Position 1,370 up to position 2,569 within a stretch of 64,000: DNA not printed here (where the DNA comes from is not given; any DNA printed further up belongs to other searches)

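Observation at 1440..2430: GC-rich (~50%) foreign island encoding a PP2C-like protein, with a strong SD, inserted in a cell-envelope glycan cluster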

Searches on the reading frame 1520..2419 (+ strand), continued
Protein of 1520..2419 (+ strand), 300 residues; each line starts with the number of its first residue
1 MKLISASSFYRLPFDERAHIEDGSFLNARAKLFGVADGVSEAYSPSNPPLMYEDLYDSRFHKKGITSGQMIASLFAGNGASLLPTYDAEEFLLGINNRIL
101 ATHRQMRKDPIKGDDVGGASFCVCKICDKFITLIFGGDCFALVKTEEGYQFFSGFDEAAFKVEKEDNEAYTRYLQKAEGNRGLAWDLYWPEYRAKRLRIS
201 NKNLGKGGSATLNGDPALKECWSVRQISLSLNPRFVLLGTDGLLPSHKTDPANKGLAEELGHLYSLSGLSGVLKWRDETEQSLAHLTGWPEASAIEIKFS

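Call 33: search_protein_representatives(alignment_id=A1)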
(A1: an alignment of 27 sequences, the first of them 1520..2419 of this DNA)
Query: 27 sequences, 292 profile positions. Proteins with E-value up to 0.001 (for the whole library): 494; up to 1e-10: 303; up to 1e-30: 76. The best 150 are listed.
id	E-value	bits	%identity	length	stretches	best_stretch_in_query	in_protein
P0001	1.2e-133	461.2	-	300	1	1-292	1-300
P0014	1.7e-118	411.4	-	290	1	3-291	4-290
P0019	1.9e-110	385.0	-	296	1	2-292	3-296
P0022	2.0e-104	365.2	-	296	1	1-292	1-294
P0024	7.4e-102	356.8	-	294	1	9-291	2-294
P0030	2.1e-100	352.0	-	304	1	5-290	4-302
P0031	1.1e-99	349.6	-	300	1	4-292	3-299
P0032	1.6e-94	332.8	-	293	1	1-291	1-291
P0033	2.5e-94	332.1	-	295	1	1-291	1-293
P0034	4.6e-92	324.6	-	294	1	4-291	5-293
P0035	1.3e-90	319.9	-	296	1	1-292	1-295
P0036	8.5e-90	317.2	-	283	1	6-289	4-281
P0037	2.3e-89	315.8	-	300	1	23-291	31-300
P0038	3.5e-84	298.8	-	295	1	8-289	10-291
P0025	3.9e-84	298.6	-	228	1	61-291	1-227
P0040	2.7e-81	289.3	-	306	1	7-292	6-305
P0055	1.7e-37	145.6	-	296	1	13-291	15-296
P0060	4.4e-35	137.6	-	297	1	3-291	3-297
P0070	1.5e-33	132.6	-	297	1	8-291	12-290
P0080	2.1e-32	128.8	-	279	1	14-291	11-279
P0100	1.6e-30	122.6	-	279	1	28-291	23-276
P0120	9.9e-28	113.5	-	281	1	20-291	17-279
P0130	7.9e-27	110.5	-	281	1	19-291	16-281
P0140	4.8e-26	108.0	-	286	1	34-290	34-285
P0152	6.1e-25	104.3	-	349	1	31-291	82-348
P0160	6.3e-24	101.0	-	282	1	16-289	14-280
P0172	2.5e-23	99.0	-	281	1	21-291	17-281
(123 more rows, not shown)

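Call 34: search_protein_families(library=pfam, proteins=[P0055, P0060, P0070, P0080, P0100, P0120, P0140, P0152, P0160, P0172], max_evalue=1)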
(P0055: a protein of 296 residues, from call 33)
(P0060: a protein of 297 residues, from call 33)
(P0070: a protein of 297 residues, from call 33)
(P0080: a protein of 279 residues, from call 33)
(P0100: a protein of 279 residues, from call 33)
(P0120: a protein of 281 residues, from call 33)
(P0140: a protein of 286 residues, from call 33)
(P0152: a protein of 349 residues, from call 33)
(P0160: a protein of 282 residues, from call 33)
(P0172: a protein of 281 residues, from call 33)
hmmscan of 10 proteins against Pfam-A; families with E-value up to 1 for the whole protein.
P0055 (296 aa): 2 families
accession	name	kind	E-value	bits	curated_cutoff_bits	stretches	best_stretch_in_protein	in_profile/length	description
PF00481.26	PP2C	-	0.00025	21.3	20.3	1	104-160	98-151/255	Protein phosphatase 2C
PF13672.11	PP2C_2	-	0.0078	16.2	24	1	102-243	90-178/209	Protein phosphatase 2C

P0060 (297 aa): 7 families
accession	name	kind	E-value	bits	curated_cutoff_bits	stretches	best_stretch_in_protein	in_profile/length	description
PF13672.11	PP2C_2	-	1.9e-06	28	24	1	32-248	30-176/209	Protein phosphatase 2C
PF00481.26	PP2C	-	0.0016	18.6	20.3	1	65-149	64-151/255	Protein phosphatase 2C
PF07228.17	SpoIIE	-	0.015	15.7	25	0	55-133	24-95/192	Stage II sporulation protein E (SpoIIE)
PF19111.5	DUF5798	-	0.026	15.2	27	1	131-172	37-77/89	Family of unknown function (DUF5798)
PF20504.3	IntS14_C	-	0.038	14.6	25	0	74-136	16-76/104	Integrator complex subunit 14, alpha-helical domain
PF25561.1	QRICH1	-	0.078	13.5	30.8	1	242-289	61-106/115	QRICH1 domain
PF03578.20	HGWP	-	0.3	11.1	21.9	1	21-33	13-25/28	HGWP repeat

P0070 (297 aa): 2 families
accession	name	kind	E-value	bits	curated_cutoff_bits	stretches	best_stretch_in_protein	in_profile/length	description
PF13672.11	PP2C_2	-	0.0029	17.6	24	1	60-261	41-204/209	Protein phosphatase 2C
PF20504.3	IntS14_C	-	0.51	11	25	0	254-294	10-50/104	Integrator complex subunit 14, alpha-helical domain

P0080 (279 aa): 2 families
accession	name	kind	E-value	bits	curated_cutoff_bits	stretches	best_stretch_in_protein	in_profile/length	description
PF13672.11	PP2C_2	-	1.9e-06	28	24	1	26-248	23-201/209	Protein phosphatase 2C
PF07228.17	SpoIIE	-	0.1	13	25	1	198-233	110-143/192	Stage II sporulation protein E (SpoIIE)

P0100 (279 aa): 2 families
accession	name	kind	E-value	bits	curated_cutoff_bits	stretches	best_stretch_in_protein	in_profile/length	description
PF13672.11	PP2C_2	-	2e-05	24.7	24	1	49-227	39-182/209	Protein phosphatase 2C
PF07228.17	SpoIIE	-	0.075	13.4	25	1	198-257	112-174/192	Stage II sporulation protein E (SpoIIE)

P0120 (281 aa): 2 families
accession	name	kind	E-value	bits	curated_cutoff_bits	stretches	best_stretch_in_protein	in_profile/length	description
PF13672.11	PP2C_2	-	0.007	16.4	24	1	171-228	129-176/209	Protein phosphatase 2C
PF05585.17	DUF1758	-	0.088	12.9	22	1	108-162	48-103/163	Putative peptidase (DUF1758)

P0140 (286 aa): 0 families

P0152 (349 aa): 1 family
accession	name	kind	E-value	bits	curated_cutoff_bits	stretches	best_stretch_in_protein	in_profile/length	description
PF09821.14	AAA_assoc_C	-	0.088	13.9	27.6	1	179-214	12-47/119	C-terminal AAA-associated domain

P0160 (282 aa): 1 family
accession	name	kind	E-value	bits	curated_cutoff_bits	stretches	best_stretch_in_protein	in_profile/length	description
PF13672.11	PP2C_2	-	6.9e-07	29.5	24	1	15-252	9-202/209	Protein phosphatase 2C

P0172 (281 aa): 0 families
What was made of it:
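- On PPM/PP2C phosphatase superfamily: Family members P0060, P0080, P0100 and P0160 pass the PP2C_2 gathering score (call 34).
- Distant members pass Pfam's PP2C_2 gathering score (call 34).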

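Call 35: fold_search(model_id=the predicted structure, library=pdb)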
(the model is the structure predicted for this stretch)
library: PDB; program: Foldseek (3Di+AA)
matches with E <= 10: 256; with E <= 0.001: 124
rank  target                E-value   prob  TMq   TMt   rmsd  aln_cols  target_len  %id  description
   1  5f1m                  2.6e-10  1.00  0.55  0.64   7.8       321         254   14  Crystal structure of Serine/threonine phosphatase Stp1 from Staphylococcus aureus (released 2016-08-24)
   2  6ihw                  5.0e-10  1.00  0.52  0.62   8.5       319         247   12  Crystal structure of bacterial serine phosphatase bearing R161K mutation (released 2019-08-07)
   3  6iht_A                5.3e-10  1.00  0.53  0.64   7.8       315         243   12  Crystal structure of bacterial serine phosphatase bound with phosphorylated peptide (released 2019-08-07)
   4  1txo_B                5.6e-10  1.00  0.51  0.64   8.7       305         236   13  Crystal structure of the Mycobacterium tuberculosis serine/threonine phosphatase PstP/Ppp at 1.95 A. (released 2004-11-23)
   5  1txo_A                6.0e-10  1.00  0.54  0.67   8.6       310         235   13  Crystal structure of the Mycobacterium tuberculosis serine/threonine phosphatase PstP/Ppp at 1.95 A. (released 2004-11-23)
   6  6jkv_A                7.5e-10  1.00  0.51  0.65   7.5       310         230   16  PppA, a key regulatory component of T6SS in Pseudomonas aeruginosa (released 2019-06-26)
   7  6ihl                  9.0e-10  1.00  0.50  0.58   8.8       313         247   11  Crystal structure of bacterial serine phosphatase (released 2019-08-07)
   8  6jkv_B                9.5e-10  1.00  0.50  0.63   6.9       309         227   16  PppA, a key regulatory component of T6SS in Pseudomonas aeruginosa (released 2019-06-26)
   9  2j86_B                1.8e-09  1.00  0.51  0.62   7.3       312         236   11  Structural analysis of the PP2C Family Phosphatase tPphA of Thermosynechococcus elongatus (released 2007-11-06)
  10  2cm1                  2.4e-09  1.00  0.50  0.63   8.2       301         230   14  Crystal structure of the catalytic domain of serine threonine protein phosphatase PstP in complex with 2 Manganese ions. (released 2007-06-12)
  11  2jfs                  2.7e-09  1.00  0.49  0.62   9.1       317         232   13  Crystal structure of the PPM Ser-Thr phosphatase MsPP from Mycobacterium smegmatis in complex with cacodylate (released 2007-07-24)
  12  2y09                  2.9e-09  1.00  0.52  0.64   7.3       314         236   12  The cyanobacterial PP2C-like phosphatase tPphA requires three metals in the catalytic center for efficient catalysis (released 2011-02-09)
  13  6ihs                  2.9e-09  1.00  0.53  0.61   8.6       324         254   12  Crystal structure of bacterial serine phosphatase with His-tag mutation (released 2019-08-07)
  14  6ihr                  3.0e-09  1.00  0.53  0.61   8.3       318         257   12  Crystal structure of bacterial serine phosphatase with His tag (released 2019-08-07)
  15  2jfr                  3.2e-09  1.00  0.49  0.62   9.1       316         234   13  Crystal structure of the PPM Ser-Thr phosphatase MsPP from Mycobacterium smegmatis in complex with phosphate at 0.83 A r (released 2007-07-24)
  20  2i44_A                7.3e-09  1.00  0.48  0.46  10.8       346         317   14  Crystal structure of serine-threonine phosphatase 2C from Toxoplasma gondii (released 2006-08-29)
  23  2i44_B                8.7e-09  1.00  0.48  0.46  10.6       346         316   14  Crystal structure of serine-threonine phosphatase 2C from Toxoplasma gondii (released 2006-08-29)
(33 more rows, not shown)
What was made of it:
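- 1520..2422 (+): ORF X: 300-aa divergent PPM/PP2C-type phosphatase. It is cytoplasmic (no signal peptide or TM segment seen) and has a helical insert of about 65 residues (157-222) at the flap position. Foldseek hits Stp1, PstP, PppA and tPphA at E 2.6e-10 to 1e-9 (call 35).
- On PPM/PP2C phosphatase superfamily: The top 50 PDB Foldseek hits are all PPM phosphatases, probability 1.0, E down to 2.6e-10 (call 35).
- Closest known: Bacterial PPM/PP2C Ser/Thr phosphatases. Same: Same fold (Foldseek E about 1e-10, TM normalised to target about 0.64; call 35).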

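Call 37: list_cluster_members(proteins=[P0001, P0022, P0030, P0040, P0060, P0080, P0100, P0130, P0160, P0172])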
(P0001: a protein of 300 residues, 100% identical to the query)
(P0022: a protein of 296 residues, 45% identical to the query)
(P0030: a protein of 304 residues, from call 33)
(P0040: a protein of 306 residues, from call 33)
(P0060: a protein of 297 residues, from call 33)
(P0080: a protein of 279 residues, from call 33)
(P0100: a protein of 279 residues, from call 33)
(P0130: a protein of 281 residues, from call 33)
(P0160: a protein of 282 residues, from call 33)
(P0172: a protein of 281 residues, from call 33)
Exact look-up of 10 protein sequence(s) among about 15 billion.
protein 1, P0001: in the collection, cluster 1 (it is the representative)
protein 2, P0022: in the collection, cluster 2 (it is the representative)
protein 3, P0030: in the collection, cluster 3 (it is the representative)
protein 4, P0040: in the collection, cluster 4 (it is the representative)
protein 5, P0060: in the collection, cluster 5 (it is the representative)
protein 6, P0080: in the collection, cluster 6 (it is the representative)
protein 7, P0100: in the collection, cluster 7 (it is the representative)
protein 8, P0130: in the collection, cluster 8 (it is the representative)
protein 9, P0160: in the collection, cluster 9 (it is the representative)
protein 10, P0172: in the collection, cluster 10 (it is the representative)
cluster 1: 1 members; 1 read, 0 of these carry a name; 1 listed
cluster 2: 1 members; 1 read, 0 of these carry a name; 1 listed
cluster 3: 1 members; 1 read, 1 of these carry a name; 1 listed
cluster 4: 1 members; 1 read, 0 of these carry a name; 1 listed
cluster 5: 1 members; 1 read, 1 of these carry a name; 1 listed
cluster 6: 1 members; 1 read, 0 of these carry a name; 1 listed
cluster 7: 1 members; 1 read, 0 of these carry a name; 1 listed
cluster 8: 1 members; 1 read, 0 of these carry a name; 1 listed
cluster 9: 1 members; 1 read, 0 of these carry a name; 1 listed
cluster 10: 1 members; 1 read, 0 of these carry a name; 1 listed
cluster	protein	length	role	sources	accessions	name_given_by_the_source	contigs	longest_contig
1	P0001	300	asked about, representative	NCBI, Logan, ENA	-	-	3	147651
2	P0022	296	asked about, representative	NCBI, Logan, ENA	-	-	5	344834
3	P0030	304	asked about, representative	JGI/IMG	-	hypothetical protein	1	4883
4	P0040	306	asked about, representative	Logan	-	-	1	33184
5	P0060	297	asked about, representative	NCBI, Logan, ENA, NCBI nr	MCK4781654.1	protein phosphatase 2C family protein [Candidatus Parcubacteria bacterium]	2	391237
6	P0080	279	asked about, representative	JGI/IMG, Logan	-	-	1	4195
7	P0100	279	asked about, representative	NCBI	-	-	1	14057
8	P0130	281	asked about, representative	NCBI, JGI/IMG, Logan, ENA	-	-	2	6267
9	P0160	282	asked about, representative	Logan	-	-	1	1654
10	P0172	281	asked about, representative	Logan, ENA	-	-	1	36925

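Call 39: find_related_loci(query=A2, collection=metagenome_contigs, flank=6000)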
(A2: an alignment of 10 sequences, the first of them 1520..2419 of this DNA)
Query A2 (300 aa) in metagenome_contigs; peptide patterns used: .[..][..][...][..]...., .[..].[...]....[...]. (x = any residue, [..] = any of these).
166 stretches matched a pattern; 5 encode a relative of the query (tblastn E <= 1e-3); 5 distinct loci.
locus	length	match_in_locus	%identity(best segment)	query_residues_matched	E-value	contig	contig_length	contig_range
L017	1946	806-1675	59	1-300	4e-125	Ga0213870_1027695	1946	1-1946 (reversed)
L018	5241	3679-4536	55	1-295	1e-110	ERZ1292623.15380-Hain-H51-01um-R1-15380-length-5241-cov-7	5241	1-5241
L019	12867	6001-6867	52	1-297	2e-99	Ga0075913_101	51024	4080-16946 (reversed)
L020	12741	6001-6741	48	43-297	2e-80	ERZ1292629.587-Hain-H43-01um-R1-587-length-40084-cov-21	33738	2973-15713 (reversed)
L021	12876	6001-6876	44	2-299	3e-75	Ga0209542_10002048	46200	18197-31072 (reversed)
